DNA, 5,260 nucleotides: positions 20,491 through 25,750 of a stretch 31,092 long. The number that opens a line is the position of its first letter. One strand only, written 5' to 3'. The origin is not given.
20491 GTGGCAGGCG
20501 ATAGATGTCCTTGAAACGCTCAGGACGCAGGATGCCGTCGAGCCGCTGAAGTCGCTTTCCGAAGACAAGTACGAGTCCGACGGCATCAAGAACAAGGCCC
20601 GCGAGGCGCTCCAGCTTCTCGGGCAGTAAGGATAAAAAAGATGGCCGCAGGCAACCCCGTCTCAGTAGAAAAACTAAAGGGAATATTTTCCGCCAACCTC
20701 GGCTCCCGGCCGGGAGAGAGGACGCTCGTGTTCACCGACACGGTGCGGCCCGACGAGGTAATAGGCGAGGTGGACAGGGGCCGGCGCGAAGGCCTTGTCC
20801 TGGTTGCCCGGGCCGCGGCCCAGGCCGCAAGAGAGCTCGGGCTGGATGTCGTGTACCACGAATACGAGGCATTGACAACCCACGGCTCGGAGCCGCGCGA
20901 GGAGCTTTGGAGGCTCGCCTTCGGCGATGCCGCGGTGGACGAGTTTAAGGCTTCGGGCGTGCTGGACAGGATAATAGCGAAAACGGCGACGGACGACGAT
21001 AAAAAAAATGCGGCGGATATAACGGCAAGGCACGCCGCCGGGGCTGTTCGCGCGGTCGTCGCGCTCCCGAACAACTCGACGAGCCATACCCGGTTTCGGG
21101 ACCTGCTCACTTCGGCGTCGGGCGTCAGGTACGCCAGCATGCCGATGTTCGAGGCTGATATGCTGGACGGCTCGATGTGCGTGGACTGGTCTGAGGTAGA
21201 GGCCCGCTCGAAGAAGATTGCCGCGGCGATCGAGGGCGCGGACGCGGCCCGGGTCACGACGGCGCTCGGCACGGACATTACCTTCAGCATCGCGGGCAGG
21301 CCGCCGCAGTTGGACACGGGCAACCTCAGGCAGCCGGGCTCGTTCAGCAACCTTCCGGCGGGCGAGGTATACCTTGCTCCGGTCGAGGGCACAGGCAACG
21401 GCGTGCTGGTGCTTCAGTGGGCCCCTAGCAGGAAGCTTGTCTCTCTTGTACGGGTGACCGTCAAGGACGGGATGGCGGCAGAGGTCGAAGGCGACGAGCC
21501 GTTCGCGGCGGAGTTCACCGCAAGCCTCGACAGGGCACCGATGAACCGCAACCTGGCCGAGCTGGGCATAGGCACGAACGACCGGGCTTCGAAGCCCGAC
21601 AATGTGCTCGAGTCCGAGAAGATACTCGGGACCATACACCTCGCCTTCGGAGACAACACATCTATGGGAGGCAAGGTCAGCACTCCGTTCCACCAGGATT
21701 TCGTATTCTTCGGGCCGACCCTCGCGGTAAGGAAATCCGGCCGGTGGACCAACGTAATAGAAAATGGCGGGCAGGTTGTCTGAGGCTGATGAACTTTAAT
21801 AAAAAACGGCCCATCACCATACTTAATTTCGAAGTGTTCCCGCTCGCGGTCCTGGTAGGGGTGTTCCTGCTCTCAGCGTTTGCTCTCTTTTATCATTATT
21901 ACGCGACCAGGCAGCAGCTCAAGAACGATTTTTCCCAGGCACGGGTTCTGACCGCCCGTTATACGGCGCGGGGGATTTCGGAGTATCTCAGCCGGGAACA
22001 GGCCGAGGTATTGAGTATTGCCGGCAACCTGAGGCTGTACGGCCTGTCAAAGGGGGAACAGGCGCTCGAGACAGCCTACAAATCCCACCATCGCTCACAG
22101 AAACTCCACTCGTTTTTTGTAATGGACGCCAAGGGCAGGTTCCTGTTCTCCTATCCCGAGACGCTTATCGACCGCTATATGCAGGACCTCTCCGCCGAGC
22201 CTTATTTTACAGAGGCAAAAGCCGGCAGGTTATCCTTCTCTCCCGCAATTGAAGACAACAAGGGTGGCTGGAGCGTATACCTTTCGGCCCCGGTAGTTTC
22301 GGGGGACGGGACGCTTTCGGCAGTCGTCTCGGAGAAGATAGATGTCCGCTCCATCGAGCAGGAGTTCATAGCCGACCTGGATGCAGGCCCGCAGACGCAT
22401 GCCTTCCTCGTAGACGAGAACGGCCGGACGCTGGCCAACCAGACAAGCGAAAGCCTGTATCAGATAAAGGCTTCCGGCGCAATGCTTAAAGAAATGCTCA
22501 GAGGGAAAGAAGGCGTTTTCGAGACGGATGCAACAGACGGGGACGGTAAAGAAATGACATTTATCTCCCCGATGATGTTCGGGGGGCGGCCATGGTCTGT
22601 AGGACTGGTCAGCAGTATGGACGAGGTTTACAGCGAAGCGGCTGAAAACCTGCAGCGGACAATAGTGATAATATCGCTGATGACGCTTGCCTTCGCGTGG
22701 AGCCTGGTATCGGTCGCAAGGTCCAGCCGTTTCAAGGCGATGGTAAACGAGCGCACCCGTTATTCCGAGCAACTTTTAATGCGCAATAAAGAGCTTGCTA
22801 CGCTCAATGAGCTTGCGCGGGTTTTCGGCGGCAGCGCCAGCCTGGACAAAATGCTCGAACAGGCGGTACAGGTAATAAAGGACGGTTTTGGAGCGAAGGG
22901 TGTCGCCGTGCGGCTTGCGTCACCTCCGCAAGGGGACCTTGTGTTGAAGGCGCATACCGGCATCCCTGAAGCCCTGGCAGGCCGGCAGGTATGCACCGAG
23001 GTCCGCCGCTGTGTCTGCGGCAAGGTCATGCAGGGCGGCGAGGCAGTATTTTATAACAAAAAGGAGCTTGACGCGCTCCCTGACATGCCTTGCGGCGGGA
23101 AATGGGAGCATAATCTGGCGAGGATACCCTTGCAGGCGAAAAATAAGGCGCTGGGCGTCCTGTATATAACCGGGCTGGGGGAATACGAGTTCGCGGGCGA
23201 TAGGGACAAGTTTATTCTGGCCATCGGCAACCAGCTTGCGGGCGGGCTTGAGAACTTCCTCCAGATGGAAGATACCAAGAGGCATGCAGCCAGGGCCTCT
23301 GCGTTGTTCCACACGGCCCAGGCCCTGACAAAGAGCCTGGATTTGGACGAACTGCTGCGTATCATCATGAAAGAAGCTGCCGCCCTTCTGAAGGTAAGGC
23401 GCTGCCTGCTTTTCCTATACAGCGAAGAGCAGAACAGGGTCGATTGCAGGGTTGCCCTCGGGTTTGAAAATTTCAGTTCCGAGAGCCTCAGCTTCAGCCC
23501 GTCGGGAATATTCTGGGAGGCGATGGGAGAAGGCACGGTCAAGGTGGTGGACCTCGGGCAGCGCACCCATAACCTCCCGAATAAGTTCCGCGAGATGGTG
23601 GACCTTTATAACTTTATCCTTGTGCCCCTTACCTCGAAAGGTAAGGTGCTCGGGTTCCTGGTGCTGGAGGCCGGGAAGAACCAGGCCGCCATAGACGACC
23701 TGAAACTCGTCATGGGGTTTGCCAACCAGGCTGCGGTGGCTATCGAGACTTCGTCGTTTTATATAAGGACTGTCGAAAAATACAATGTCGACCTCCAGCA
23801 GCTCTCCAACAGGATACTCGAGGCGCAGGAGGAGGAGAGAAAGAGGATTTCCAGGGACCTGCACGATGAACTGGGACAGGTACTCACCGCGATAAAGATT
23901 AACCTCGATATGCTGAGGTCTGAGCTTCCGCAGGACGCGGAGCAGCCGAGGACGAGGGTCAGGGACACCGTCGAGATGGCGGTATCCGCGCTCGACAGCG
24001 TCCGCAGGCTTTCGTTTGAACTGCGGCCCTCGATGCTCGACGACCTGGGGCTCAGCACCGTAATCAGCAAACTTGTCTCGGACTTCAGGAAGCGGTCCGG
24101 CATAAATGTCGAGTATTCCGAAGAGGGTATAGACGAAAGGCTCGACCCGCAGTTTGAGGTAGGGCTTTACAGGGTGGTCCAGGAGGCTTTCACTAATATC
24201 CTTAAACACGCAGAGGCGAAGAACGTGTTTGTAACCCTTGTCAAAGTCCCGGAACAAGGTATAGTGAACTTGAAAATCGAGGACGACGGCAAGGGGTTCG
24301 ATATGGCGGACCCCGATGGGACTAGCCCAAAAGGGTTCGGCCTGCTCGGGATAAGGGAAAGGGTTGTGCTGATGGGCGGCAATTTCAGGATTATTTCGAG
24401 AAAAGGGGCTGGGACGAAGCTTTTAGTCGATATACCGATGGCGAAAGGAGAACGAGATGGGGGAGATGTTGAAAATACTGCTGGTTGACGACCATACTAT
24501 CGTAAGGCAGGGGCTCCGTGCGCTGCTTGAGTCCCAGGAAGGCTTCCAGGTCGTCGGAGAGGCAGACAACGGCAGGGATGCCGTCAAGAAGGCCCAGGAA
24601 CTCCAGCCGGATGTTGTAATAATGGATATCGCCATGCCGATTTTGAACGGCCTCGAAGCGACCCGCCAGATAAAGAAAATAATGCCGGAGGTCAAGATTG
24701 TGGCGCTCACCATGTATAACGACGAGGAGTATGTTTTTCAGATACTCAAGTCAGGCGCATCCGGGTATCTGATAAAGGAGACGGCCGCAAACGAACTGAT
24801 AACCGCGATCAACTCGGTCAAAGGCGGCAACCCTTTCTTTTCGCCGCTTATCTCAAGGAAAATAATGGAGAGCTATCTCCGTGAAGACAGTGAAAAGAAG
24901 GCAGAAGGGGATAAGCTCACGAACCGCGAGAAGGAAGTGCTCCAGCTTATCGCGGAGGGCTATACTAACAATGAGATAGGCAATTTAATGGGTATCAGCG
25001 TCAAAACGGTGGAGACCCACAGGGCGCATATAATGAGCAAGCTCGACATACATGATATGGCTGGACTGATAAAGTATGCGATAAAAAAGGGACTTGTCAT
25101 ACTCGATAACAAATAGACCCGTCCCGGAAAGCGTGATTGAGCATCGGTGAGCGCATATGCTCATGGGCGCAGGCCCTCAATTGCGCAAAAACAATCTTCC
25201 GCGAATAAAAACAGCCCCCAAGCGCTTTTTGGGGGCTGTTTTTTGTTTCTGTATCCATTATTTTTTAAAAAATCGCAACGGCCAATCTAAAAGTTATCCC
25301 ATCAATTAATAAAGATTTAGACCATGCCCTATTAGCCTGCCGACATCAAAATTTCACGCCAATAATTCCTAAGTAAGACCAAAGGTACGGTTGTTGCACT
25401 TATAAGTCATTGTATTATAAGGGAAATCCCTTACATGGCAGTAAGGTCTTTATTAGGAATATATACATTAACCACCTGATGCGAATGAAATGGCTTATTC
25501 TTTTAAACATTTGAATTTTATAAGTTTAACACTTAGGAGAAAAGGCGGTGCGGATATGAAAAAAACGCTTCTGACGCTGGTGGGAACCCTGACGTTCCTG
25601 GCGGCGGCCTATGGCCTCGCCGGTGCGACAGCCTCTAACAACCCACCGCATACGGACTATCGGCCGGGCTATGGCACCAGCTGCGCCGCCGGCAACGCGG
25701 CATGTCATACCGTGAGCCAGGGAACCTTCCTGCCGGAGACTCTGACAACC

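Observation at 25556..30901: Tandem cluster of three paralogous, secreted, Geobacter-type multiheme cytochromes with mixed haem-motif spacing and a shared C-terminal motif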

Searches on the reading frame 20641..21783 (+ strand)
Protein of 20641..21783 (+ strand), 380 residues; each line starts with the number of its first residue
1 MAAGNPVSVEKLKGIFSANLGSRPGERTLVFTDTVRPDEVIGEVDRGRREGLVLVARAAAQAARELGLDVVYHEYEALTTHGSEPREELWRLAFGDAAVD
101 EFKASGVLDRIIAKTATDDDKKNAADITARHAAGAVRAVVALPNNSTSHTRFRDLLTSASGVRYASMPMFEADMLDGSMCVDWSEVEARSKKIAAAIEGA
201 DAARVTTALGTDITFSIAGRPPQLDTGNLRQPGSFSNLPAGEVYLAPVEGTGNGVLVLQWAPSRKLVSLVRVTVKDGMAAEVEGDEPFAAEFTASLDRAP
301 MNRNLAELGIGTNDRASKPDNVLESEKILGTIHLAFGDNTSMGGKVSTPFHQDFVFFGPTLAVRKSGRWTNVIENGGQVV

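Call 8: search_protein_families(library=pfam, proteins=[window:20641-21783:+], max_evalue=0.001)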
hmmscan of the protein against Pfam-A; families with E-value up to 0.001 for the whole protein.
window:20641-21783:+ (380 aa): 1 family
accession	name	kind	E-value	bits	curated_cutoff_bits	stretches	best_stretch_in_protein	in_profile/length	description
PF02073.20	Peptidase_M29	-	2.3e-09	37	27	1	120-339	121-349/406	Thermophilic metalloprotease (M29)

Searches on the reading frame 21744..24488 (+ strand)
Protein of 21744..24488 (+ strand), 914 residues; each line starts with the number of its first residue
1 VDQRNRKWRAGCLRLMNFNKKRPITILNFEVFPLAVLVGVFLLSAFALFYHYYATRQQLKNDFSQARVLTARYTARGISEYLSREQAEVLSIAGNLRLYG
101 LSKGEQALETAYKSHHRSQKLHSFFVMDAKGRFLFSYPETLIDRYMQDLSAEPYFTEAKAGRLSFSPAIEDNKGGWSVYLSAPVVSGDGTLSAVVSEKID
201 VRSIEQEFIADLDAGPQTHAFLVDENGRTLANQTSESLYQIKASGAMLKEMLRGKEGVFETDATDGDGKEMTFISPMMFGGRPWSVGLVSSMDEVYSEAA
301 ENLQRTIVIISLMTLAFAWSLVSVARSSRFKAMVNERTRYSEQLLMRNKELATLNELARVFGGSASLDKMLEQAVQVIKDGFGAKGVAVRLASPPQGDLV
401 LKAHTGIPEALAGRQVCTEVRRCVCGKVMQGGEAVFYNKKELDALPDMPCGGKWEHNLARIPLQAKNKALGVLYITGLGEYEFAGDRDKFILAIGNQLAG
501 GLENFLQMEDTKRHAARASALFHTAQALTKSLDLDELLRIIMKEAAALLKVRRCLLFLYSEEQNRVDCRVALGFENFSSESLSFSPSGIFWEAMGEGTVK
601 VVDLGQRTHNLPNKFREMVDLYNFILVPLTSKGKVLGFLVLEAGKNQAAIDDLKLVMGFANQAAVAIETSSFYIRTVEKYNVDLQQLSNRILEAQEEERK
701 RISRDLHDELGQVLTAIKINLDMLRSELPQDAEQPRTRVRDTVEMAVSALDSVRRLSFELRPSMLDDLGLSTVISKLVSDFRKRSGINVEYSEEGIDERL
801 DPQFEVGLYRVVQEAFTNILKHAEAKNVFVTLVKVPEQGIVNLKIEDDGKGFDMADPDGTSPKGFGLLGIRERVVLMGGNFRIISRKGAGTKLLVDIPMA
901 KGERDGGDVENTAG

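Call 8: search_protein_families(library=pfam, proteins=[window:21744-24488:+], max_evalue=0.001)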
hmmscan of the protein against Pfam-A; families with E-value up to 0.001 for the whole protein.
window:21744-24488:+ (914 aa): 6 families
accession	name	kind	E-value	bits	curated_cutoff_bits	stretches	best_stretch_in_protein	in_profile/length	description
PF13492.12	GAF_3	-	1.5e-23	84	27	2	533-668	1-128/129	GAF domain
PF13185.12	GAF_2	-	2e-20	73.8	28.6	2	532-668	2-136/136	GAF domain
PF02743.24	dCache_1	-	7.8e-20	71.9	45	1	70-287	14-238/240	Cache domain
PF07730.19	HisKA_3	-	9.9e-18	64.9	24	1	698-763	1-66/68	Histidine kinase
PF01590.32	GAF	-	1.2e-17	65.1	22.4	1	533-667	1-133/133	GAF domain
PF02518.31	HATPase_c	-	1.1e-12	48.9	26.4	1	806-900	4-110/111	Histidine kinase-, DNA gyrase B-, and HSP90-like ATPase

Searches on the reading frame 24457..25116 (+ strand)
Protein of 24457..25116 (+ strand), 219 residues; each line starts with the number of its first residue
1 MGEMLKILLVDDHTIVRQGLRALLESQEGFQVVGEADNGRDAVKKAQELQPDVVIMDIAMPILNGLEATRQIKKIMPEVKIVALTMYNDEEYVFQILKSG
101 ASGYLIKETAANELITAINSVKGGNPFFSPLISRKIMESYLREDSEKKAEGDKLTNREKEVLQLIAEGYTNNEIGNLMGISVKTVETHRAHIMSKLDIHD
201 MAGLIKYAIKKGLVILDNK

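Call 8: search_protein_families(library=pfam, proteins=[window:24457-25116:+], max_evalue=0.001)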
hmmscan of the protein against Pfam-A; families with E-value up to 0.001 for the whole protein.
window:24457-25116:+ (219 aa): 4 families
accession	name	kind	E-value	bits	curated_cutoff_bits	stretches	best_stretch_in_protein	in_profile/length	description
PF00072.30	Response_reg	-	1.3e-32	112.7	30.2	1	7-119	1-111/111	Response regulator receiver domain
PF00196.25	GerE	-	1.9e-19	69.5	23.5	1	153-208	2-57/57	Bacterial regulatory proteins, luxR family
PF08281.18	Sigma70_r4_2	-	2.9e-06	27.3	25.7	1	153-196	10-54/54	Sigma-70, region 4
PF04545.22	Sigma70_r4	-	4.5e-05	23.3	24.1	1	152-196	3-48/50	Sigma-70, region 4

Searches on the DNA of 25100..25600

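Call 66: search_rna_families(source=window, start=25100, end=25600, threshold=evalue, max_evalue=1)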
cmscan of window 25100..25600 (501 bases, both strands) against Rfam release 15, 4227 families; matches with E-value up to 1: 15.
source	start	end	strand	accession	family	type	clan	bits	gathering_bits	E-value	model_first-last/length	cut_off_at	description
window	25211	25266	-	RF02844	RefA9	Gene; antisense;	-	31.8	49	0.0048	1-64/64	no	Enterococcus sRNA A9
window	25205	25321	-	RF00506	Thr_leader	Cis-reg; leader;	-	26.5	55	0.0071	1-118/118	no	Threonine operon leader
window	25202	25306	-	RF04312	trpB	Cis-reg;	-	24.3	59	0.39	1-107/107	no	trpB ncRNA motif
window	25198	25252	+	RF00131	mir-30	Gene; miRNA;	-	24.2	50.2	0.0053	1-77/77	no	mir-30 microRNA precursor family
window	25205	25332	-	RF01470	rli38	Gene; sRNA;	-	23.8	49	0.47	1-150/150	no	Listeria sRNA rli38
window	25200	25270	-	RF02860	Arrc14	Gene; sRNA;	-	22.8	99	0.39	1-167/167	no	Actinobacillus sRNA 14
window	25187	25275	-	RF01770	rimP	Cis-reg; leader;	-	22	47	0.31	1-102/102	no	Gammaprotebacteria rimP leader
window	25205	25326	-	RF01859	Phe_leader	Cis-reg; leader;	-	21.6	55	0.33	1-125/125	no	Phenylalanine leader peptide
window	25209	25241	+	RF04223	MIR2619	Gene; miRNA;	-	20.3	113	0.018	1-202/202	no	MIR2619 microRNA precursor family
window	25206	25310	-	RF00513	Trp_leader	Cis-reg; leader;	-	20.2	41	0.13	1-100/100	no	Tryptophan operon leader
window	25164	25246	+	RF02637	EF0408_EF0409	Gene; sRNA;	-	19.5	440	0.0055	1-412/412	no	Enterococcus sRNA EF0408_EF0409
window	25208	25249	+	RF00489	ctRNA_p42d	Gene; antisense;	-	19.3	50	0.17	1-46/46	no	ctRNA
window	25208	25352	-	RF02607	AbsR25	Gene; sRNA;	-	19.3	47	0.6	1-164/164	no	Acinetobacter sRNA 25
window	25201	25242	-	RF00489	ctRNA_p42d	Gene; antisense;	-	18.4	50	0.3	1-46/46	no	ctRNA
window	25216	25257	+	RF02401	ClpQY_promoter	Cis-reg;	-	15.8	42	0.53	1-42/57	no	ClpQY promoter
